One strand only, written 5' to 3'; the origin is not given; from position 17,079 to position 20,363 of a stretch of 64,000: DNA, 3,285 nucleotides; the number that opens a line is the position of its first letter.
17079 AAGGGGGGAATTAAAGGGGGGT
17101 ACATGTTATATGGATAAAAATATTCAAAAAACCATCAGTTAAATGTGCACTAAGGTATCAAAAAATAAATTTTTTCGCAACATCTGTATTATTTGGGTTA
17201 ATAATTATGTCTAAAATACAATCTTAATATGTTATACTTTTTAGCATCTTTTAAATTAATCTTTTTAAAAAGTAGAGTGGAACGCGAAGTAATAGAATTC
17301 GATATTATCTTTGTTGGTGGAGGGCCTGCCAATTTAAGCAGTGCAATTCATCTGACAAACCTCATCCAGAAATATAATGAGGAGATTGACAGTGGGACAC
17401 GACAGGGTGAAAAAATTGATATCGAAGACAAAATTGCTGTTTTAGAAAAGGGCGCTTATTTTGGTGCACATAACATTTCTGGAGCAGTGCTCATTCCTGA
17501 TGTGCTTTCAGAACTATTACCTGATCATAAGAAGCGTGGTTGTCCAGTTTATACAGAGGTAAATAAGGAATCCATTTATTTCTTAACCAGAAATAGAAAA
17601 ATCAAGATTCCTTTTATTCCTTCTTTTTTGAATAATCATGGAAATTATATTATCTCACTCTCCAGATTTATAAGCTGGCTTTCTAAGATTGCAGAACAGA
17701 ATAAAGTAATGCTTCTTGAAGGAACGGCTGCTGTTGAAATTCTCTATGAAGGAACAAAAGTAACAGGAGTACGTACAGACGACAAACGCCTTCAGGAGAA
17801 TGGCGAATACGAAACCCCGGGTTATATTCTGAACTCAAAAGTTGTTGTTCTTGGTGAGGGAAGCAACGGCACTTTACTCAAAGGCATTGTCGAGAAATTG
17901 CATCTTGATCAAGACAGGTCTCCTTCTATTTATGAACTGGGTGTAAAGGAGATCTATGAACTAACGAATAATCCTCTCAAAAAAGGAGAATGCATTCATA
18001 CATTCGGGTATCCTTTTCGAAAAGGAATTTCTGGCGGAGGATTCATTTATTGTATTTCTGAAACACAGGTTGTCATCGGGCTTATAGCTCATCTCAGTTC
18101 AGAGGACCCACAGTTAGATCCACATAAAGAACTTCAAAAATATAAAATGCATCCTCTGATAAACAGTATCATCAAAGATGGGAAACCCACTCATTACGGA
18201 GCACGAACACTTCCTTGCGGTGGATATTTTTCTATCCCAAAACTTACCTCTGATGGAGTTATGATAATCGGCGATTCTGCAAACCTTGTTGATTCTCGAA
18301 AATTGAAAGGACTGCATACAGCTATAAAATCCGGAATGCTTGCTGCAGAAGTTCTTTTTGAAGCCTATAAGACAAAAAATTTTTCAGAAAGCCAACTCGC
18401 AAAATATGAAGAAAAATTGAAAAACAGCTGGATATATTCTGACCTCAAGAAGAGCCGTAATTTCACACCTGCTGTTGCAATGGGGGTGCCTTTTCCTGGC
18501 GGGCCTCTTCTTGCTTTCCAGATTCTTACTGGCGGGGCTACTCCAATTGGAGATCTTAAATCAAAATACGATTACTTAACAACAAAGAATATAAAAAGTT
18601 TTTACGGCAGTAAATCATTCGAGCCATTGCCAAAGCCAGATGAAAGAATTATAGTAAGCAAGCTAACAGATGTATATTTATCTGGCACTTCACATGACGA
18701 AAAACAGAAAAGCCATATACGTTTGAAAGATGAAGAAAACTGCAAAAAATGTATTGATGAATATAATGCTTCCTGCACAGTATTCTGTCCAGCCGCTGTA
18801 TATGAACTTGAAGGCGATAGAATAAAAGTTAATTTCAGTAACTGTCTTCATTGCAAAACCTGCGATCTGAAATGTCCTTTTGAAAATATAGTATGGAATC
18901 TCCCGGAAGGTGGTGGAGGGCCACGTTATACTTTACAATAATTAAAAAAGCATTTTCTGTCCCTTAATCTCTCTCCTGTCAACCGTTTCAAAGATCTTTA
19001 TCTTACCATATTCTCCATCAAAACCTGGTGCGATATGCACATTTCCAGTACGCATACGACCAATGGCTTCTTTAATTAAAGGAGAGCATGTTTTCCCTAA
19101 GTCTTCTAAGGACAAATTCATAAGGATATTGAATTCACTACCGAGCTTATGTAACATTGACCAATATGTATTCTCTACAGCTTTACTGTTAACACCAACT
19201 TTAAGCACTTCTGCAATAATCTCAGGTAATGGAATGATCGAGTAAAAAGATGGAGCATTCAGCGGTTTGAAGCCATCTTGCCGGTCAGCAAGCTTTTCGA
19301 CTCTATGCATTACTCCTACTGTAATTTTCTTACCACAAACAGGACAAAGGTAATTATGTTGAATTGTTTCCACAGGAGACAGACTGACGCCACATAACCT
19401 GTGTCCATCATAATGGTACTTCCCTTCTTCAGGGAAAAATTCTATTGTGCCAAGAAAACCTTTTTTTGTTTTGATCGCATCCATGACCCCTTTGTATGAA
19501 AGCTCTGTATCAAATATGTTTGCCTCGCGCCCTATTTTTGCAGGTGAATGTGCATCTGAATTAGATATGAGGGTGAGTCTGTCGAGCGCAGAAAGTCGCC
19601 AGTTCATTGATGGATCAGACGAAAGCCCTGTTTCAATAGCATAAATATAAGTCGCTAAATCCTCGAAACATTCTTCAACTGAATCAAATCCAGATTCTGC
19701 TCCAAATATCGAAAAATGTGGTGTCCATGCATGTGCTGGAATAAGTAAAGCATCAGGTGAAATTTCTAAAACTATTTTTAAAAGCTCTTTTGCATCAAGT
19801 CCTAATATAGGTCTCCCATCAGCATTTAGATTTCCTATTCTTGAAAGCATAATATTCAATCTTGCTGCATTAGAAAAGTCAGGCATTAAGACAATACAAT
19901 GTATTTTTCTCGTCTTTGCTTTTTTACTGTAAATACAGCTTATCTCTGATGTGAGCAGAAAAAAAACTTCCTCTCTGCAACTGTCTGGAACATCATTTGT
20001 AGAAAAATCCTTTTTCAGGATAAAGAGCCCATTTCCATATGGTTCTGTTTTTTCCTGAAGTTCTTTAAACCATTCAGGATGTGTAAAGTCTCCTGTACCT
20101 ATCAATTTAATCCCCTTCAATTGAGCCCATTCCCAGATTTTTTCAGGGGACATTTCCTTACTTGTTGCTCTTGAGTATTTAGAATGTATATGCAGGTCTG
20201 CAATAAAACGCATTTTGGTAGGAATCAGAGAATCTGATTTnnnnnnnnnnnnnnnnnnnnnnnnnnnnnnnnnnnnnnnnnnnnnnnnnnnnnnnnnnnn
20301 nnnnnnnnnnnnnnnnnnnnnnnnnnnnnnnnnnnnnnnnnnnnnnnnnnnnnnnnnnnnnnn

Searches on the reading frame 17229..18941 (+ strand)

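Call 57: search_protein_families(library=pfam, proteins=[window:17229-18941:+], max_evalue=0.001)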
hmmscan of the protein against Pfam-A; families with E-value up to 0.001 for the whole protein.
window:17229-18941:+ (570 aa): 2 families
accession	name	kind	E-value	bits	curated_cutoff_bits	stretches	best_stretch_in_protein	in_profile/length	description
PF05187.19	Fer4_ETF_QO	-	1.6e-29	102.6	24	1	476-568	5-104/104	Electron transfer flavoprotein-ubiquinone oxidoreductase, 4Fe-4S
PF21162.3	ETFQO_UQ-bd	-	7.8e-27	94.1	27.7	1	235-328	1-96/96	ETF-QO, ubiquinone-binding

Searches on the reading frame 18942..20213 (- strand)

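Call 57: search_protein_families(library=pfam, proteins=[window:18942-20213:-], max_evalue=0.001)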
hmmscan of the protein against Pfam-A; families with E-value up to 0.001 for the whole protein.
window:18942-20213:- (423 aa): 1 family
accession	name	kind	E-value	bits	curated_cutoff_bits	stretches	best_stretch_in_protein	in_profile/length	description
PF13263.12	PHP_C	-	0.00039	20.3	21.3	1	215-249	18-53/56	PHP-associated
